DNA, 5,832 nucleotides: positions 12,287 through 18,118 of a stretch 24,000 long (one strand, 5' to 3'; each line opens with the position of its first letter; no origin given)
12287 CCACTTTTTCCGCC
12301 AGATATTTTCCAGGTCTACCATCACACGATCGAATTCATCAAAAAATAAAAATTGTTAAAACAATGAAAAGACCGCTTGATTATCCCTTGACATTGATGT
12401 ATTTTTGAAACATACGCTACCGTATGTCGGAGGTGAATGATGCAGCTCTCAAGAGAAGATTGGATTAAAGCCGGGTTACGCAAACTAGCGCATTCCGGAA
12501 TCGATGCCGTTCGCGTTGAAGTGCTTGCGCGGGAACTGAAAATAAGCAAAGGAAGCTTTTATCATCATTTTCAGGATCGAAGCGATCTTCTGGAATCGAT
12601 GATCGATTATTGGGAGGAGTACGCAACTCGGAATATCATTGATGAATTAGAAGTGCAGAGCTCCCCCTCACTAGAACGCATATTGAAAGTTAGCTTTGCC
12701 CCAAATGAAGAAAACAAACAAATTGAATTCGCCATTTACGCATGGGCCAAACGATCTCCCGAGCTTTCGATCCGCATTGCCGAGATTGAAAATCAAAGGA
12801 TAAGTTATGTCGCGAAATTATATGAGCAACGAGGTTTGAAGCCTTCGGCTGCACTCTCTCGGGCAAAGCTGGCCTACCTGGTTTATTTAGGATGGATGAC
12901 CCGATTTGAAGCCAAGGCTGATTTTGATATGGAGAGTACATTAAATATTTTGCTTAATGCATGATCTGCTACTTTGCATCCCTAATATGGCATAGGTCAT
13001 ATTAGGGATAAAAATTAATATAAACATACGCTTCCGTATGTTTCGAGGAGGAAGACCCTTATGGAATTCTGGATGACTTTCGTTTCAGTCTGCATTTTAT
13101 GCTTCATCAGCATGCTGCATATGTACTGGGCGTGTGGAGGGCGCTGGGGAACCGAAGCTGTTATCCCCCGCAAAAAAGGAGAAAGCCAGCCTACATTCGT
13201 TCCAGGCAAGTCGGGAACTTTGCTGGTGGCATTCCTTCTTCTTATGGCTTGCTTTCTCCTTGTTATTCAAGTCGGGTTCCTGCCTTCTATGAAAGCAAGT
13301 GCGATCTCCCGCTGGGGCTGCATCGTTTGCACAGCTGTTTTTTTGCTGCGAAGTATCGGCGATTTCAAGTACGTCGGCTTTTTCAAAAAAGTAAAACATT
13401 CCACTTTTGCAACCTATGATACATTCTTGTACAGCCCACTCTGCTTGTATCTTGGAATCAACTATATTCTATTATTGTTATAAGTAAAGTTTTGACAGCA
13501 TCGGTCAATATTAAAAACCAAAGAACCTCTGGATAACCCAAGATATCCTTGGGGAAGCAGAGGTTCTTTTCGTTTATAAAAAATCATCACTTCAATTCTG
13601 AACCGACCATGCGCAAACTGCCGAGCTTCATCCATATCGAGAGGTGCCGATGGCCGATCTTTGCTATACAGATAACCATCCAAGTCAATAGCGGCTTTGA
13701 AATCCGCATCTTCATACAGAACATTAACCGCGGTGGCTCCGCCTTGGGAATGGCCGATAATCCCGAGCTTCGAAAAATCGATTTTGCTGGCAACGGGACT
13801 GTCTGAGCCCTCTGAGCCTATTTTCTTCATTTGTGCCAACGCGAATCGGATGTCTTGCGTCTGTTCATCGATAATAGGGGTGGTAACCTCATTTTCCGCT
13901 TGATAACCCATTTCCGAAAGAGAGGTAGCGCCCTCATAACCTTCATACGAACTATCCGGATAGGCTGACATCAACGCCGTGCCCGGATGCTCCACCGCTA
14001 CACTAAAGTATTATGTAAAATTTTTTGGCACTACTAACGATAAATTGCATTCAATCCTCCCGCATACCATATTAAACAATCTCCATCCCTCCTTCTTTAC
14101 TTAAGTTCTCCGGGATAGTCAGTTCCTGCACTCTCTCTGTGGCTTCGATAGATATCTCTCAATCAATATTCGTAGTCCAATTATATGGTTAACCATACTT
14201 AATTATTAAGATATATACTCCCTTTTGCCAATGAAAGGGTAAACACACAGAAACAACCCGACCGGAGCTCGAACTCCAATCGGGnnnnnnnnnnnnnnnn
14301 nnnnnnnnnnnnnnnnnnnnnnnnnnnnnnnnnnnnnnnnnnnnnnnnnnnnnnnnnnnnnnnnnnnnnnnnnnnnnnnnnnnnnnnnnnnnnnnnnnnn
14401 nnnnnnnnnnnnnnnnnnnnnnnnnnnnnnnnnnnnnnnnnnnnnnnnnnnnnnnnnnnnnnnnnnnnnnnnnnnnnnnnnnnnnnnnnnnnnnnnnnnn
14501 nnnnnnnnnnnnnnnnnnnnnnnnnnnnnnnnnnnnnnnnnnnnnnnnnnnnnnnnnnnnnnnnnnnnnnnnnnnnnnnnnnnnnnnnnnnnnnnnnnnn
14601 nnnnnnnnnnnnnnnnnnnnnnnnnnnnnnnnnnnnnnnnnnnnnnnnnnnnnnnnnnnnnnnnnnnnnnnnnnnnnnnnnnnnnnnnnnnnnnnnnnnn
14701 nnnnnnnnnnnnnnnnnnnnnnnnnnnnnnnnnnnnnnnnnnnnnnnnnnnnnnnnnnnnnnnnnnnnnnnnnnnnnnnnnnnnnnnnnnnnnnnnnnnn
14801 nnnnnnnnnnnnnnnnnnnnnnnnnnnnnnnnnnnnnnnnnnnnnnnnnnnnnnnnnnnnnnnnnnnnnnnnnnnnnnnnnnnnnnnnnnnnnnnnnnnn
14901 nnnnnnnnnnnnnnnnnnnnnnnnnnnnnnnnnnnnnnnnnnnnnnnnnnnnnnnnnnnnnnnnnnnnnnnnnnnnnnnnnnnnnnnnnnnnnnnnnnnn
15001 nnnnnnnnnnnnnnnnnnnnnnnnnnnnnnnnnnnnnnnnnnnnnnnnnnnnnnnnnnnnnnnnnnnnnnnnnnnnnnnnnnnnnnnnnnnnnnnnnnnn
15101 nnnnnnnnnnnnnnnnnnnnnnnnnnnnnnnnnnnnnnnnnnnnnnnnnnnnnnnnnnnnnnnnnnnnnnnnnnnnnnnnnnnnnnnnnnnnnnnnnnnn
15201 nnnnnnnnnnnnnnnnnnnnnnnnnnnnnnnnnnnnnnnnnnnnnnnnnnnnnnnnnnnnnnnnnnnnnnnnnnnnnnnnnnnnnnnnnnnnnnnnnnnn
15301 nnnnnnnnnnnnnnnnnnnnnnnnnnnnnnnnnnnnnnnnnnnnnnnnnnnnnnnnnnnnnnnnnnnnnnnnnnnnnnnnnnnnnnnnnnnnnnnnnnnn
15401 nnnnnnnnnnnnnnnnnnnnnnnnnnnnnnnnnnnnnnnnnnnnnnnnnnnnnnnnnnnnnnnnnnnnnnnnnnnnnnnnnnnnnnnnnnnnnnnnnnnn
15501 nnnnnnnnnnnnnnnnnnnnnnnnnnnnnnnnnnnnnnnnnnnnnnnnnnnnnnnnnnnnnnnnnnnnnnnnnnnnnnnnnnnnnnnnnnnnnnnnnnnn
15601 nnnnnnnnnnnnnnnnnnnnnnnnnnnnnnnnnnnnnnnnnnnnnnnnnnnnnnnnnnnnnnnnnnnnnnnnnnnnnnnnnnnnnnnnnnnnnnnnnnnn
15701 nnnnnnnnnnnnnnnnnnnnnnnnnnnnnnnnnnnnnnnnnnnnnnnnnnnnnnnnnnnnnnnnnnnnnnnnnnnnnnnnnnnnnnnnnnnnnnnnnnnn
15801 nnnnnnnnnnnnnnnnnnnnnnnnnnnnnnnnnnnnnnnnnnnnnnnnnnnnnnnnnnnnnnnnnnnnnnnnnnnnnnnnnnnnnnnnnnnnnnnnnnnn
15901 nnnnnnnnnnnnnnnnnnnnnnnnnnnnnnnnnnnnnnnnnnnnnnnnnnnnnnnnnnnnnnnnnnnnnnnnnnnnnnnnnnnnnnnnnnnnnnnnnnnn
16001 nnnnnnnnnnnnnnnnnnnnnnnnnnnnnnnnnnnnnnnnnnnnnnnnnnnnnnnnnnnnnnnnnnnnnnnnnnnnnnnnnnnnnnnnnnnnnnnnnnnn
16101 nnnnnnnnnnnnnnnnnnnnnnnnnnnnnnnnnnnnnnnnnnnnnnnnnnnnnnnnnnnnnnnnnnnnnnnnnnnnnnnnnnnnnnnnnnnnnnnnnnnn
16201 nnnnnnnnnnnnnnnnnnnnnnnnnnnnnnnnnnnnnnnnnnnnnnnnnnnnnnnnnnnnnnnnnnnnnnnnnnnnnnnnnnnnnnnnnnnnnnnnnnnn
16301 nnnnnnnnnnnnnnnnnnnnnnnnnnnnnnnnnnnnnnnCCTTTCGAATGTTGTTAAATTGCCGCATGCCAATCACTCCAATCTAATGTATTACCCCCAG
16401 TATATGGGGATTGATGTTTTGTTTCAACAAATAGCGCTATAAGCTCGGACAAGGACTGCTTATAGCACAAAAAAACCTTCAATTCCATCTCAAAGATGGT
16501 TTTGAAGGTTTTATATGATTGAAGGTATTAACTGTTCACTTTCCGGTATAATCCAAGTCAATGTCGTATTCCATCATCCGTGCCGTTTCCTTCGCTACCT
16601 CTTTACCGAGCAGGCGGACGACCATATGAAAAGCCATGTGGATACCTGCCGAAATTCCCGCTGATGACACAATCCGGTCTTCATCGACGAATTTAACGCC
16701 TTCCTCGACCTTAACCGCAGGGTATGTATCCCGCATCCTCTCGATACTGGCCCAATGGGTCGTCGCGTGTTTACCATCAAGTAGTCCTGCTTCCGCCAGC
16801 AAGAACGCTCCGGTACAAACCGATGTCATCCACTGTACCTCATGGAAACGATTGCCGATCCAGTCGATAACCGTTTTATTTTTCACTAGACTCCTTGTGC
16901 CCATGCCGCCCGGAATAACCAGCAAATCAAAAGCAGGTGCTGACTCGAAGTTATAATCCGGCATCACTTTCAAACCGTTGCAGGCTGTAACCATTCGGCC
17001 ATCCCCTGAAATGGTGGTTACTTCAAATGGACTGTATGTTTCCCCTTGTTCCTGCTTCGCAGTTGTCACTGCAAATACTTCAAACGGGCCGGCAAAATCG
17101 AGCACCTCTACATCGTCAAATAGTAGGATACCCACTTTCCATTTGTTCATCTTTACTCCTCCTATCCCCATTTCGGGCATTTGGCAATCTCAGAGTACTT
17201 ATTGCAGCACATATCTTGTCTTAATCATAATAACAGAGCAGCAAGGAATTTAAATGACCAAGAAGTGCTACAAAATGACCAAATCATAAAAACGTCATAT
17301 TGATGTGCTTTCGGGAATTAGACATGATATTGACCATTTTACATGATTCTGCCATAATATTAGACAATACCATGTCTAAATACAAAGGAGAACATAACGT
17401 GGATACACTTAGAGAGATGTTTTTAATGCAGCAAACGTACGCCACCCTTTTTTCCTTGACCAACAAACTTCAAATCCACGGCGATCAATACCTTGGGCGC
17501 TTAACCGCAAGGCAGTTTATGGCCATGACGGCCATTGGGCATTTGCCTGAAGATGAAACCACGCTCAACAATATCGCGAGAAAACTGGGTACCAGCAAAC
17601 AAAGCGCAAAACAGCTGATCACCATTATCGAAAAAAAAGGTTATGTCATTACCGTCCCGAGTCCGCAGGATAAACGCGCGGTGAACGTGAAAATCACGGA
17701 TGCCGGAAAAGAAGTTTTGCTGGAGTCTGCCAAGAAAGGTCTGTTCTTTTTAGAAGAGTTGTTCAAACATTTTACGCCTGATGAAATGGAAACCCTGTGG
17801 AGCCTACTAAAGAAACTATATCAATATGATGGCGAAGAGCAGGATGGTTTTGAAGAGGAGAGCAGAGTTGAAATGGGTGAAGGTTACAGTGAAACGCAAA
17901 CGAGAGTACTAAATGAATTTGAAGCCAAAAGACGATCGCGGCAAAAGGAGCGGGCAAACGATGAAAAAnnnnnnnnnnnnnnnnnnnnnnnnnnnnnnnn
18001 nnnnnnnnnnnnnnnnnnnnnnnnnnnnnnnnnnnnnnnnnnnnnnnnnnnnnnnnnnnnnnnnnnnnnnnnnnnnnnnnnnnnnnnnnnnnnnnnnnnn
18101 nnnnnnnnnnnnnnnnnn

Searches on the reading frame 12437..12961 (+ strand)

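Call 68: search_protein_families(library=pfam, proteins=[window:12437-12961:+], max_evalue=0.00001)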
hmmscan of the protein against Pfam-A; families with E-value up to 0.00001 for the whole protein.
window:12437-12961:+ (175 aa): 1 family
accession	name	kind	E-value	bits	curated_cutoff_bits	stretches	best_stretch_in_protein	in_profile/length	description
PF00440.29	TetR_N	-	5.1e-10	39.4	24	1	10-54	2-46/47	Bacterial regulatory proteins, tetR family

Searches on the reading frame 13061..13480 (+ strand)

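Call 69: search_protein_families(library=pfam, proteins=[window:13061-13480:+], max_evalue=0.00001)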
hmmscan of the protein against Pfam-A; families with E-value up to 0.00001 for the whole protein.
window:13061-13480:+ (140 aa): 1 family
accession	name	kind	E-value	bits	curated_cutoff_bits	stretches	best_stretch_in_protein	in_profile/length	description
PF13160.11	DUF3995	-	1.6e-36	125.9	34.3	1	13-133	1-122/124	Protein of unknown function (DUF3995)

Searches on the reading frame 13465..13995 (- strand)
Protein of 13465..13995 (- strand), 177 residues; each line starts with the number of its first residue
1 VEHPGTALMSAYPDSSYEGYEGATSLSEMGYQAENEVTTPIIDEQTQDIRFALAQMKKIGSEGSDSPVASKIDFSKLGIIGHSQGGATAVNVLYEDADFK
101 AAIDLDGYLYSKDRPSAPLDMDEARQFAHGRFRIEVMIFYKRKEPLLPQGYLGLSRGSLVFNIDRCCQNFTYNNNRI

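Call 69: search_protein_families(library=pfam, proteins=[window:13465-13995:-], max_evalue=0.00001)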
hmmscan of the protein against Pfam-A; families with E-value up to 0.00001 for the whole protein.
window:13465-13995:- (177 aa): 2 families
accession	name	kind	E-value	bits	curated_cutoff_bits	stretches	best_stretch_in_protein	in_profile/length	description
PF03403.19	PAF-AH_p_II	-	3.9e-09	36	20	1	69-111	215-257/372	Platelet-activating factor acetylhydrolase, isoform II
PF12740.14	PETase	-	2.7e-06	27.4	28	1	43-106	97-156/263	PET hydrolase-like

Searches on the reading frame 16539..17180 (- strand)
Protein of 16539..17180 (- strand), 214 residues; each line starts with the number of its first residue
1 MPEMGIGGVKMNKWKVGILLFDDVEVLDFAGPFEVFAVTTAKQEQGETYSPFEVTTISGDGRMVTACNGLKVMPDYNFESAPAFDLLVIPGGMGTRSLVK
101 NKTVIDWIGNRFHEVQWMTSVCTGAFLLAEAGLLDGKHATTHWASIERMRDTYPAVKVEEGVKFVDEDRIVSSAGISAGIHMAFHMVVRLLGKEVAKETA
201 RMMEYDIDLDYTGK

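Call 69: search_protein_families(library=pfam, proteins=[window:16539-17180:-], max_evalue=0.00001)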
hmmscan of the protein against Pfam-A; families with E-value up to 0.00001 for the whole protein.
window:16539-17180:- (214 aa): 1 family
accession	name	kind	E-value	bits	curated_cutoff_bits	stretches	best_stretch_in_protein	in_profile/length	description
PF01965.30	DJ-1_PfpI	-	4.7e-26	92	26.6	1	15-187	2-163/165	DJ-1/PfpI family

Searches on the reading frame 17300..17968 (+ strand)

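Call 69: search_protein_families(library=pfam, proteins=[window:17300-17968:+], max_evalue=0.00001)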
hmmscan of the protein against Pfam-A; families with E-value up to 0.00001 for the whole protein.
window:17300-17968:+ (223 aa): 3 families
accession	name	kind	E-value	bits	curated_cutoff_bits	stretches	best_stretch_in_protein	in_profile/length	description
PF12802.13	MarR_2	-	4.4e-10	40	27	1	68-127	3-61/61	MarR family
PF01047.28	MarR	-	7.4e-08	32.6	24.6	1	68-128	1-59/59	MarR family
PF13463.12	HTH_27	-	1.6e-06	28.7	22.2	1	68-136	1-68/68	Winged helix DNA-binding domain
